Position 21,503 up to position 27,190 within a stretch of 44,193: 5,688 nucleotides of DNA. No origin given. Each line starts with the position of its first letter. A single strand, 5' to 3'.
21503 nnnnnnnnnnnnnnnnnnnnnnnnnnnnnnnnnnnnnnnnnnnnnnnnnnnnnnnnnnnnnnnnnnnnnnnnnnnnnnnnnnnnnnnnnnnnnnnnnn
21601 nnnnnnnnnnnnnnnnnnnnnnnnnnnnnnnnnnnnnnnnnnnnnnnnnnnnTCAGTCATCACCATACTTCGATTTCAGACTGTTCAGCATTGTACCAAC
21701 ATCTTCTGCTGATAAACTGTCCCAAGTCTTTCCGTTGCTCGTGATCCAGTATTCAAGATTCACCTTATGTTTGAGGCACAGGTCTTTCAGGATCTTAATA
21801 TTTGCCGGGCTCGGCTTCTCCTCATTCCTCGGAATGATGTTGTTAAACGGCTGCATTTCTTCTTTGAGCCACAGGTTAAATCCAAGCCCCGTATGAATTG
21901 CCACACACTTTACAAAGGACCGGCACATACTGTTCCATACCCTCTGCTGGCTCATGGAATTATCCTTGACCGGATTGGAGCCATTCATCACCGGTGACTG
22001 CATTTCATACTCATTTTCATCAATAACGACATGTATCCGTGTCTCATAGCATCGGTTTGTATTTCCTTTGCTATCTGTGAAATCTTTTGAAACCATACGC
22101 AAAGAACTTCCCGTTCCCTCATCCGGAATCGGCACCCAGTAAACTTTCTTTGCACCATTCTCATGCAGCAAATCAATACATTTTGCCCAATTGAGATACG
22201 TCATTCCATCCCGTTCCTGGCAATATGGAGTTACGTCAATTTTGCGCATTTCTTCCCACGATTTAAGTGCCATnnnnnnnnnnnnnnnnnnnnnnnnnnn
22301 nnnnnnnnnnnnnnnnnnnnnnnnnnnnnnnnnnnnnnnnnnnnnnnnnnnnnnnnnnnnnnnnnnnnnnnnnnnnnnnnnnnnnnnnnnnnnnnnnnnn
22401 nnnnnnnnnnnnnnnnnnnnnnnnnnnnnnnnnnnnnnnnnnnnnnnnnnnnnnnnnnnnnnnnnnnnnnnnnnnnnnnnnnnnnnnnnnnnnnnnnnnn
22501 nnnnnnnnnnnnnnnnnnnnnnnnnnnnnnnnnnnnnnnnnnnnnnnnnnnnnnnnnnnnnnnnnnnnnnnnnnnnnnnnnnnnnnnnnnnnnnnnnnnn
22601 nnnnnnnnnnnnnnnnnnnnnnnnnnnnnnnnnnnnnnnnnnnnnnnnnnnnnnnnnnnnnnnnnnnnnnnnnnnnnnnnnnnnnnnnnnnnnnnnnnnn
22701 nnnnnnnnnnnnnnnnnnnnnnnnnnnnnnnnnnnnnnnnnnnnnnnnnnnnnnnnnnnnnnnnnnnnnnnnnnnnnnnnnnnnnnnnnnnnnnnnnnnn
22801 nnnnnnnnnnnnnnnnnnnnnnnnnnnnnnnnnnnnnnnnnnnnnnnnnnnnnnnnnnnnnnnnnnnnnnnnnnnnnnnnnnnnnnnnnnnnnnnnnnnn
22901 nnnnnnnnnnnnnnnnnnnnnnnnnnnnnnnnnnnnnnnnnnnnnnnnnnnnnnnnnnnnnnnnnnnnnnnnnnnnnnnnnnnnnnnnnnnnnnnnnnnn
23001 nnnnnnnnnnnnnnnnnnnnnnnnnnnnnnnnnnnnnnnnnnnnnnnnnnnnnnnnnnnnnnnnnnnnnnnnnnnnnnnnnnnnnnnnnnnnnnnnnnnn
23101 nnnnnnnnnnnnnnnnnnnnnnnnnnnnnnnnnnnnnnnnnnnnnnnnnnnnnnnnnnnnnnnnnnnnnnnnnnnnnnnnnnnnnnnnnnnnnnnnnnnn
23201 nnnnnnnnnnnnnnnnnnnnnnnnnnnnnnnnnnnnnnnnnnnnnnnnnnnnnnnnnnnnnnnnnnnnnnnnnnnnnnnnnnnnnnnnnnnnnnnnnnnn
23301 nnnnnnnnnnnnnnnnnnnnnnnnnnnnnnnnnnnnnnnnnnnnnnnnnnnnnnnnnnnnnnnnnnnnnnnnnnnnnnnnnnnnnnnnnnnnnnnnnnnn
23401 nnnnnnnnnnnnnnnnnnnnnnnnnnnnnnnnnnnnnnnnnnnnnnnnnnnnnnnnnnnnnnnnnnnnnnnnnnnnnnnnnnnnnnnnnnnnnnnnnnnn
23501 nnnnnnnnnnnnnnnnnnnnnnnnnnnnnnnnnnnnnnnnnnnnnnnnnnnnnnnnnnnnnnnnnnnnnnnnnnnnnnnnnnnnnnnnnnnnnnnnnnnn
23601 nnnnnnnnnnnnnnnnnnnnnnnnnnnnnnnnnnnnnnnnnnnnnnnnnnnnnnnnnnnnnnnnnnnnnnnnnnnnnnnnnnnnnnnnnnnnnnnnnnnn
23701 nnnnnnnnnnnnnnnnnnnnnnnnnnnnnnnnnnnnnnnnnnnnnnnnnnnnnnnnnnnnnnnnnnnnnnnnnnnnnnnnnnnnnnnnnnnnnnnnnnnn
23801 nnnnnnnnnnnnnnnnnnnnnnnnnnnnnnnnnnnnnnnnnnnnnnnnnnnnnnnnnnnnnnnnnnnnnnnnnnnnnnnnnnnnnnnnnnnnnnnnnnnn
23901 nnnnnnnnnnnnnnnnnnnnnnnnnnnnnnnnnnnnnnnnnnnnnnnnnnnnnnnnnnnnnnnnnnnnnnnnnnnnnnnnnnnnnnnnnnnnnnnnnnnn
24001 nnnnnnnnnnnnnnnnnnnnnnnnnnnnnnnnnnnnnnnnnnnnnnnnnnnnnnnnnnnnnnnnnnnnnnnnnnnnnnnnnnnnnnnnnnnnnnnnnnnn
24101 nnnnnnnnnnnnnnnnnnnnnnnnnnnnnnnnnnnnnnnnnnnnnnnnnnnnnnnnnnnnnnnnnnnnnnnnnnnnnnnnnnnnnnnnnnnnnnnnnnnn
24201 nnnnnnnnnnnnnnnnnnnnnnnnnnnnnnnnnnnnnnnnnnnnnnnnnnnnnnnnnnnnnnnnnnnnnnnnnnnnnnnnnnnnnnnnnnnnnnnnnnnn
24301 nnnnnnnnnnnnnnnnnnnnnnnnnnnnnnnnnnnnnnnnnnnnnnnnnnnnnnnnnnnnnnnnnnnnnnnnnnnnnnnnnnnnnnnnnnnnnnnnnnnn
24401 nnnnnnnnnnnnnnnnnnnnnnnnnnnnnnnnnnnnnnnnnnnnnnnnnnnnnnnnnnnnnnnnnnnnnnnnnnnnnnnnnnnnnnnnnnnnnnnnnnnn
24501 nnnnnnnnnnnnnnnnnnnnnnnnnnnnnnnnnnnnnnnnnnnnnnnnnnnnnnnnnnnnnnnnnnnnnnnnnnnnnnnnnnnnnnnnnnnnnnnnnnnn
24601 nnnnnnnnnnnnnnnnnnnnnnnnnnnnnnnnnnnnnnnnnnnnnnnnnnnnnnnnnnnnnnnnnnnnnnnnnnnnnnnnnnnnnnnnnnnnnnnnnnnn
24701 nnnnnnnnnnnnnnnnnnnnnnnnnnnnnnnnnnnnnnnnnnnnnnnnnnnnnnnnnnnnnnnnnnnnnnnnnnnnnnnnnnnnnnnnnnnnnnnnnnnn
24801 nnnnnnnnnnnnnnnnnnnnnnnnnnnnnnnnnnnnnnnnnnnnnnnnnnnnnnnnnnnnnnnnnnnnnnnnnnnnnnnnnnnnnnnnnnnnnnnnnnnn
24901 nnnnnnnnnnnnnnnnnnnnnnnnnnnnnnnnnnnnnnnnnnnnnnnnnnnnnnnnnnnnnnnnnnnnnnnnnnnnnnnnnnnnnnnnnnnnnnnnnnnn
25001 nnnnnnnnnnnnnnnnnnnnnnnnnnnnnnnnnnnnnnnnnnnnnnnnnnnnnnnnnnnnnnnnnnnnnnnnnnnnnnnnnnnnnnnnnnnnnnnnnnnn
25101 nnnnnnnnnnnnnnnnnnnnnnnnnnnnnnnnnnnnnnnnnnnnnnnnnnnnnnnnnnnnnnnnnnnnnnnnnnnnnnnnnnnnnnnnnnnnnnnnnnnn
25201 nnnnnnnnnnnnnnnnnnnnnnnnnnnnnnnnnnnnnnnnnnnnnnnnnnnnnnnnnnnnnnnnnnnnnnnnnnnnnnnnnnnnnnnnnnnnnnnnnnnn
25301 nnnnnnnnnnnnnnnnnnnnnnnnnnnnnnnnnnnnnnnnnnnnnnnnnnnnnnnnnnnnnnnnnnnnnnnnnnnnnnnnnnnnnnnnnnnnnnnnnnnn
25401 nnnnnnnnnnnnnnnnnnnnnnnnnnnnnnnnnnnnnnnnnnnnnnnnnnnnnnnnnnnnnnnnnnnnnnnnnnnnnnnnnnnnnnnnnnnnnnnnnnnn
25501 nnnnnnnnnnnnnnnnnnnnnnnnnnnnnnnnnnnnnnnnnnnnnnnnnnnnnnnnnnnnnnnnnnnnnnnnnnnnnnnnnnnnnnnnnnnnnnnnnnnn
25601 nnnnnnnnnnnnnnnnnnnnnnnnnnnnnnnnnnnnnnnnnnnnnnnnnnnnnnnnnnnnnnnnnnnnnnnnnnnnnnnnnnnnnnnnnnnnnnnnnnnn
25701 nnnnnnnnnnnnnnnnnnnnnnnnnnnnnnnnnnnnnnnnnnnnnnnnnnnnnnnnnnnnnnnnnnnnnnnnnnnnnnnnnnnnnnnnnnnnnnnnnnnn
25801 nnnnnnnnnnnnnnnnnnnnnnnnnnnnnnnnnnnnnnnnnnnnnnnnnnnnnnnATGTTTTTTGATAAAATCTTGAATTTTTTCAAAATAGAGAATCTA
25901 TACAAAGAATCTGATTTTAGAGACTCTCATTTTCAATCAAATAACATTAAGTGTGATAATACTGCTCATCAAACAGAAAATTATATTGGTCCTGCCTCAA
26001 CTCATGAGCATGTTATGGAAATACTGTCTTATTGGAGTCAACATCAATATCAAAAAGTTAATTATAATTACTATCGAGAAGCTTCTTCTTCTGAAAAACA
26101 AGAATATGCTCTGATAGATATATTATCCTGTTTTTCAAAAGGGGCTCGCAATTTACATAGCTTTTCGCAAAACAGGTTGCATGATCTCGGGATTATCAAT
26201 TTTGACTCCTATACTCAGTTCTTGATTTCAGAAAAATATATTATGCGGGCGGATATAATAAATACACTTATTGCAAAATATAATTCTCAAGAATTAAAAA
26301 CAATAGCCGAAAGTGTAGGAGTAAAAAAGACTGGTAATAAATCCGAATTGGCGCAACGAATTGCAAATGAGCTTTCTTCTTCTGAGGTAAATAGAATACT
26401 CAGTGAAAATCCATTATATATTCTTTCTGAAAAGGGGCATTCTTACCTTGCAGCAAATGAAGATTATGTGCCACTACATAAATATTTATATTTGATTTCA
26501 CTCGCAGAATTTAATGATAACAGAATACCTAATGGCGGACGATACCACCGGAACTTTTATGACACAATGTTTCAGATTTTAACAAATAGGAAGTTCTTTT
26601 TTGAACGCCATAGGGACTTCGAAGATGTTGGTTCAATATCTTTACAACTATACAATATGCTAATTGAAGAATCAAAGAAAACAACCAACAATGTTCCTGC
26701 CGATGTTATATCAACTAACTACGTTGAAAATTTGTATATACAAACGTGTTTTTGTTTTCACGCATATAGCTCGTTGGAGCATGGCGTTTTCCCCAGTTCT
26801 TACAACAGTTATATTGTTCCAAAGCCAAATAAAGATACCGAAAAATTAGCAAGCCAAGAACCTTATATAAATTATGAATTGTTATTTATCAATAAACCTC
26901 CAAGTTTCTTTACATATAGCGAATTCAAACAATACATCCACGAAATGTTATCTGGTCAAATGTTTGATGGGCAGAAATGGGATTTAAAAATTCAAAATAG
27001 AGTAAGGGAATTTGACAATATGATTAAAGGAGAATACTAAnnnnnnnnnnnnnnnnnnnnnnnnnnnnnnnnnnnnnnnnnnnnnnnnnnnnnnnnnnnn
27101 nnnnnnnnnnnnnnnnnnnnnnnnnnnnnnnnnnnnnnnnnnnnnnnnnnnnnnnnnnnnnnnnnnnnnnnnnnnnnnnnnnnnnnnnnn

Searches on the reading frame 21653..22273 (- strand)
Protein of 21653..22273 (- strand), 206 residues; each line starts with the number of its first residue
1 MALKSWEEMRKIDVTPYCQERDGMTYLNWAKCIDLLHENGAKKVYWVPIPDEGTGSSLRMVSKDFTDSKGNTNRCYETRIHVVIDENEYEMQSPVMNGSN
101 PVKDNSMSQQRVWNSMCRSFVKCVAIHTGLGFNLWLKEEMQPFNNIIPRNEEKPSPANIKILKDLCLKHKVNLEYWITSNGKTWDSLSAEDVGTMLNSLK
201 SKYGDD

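Call 32: search_protein_families(library=pfam, proteins=[window:21653-22273:-], max_evalue=0.001)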
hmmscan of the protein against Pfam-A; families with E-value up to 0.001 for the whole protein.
window:21653-22273:- (206 aa): 1 family
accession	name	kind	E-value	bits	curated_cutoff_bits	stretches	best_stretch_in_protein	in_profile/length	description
PF06378.16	SSAP_Sak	-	2.1e-07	31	22.3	1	4-140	1-127/152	Sak Single Strand Annealing Protein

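Call 60: search_protein_families(library=ncbifam, proteins=[window:21653-22273:-], max_evalue=0.01)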
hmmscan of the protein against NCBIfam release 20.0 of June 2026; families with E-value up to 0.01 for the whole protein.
window:21653-22273:- (206 aa): 0 families

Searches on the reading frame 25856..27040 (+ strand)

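Call 32: search_protein_families(library=pfam, proteins=[window:25856-27040:+], max_evalue=0.001)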
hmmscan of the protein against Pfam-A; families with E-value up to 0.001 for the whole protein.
window:25856-27040:+ (394 aa): 2 families
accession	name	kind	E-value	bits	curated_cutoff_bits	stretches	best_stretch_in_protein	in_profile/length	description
PF18953.6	SAP_new25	-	5.5e-06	26.3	26.3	1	144-181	10-47/51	SAP domain-containing new25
PF02037.33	SAP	-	0.00039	20.4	23.9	1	142-171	5-34/37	SAP domain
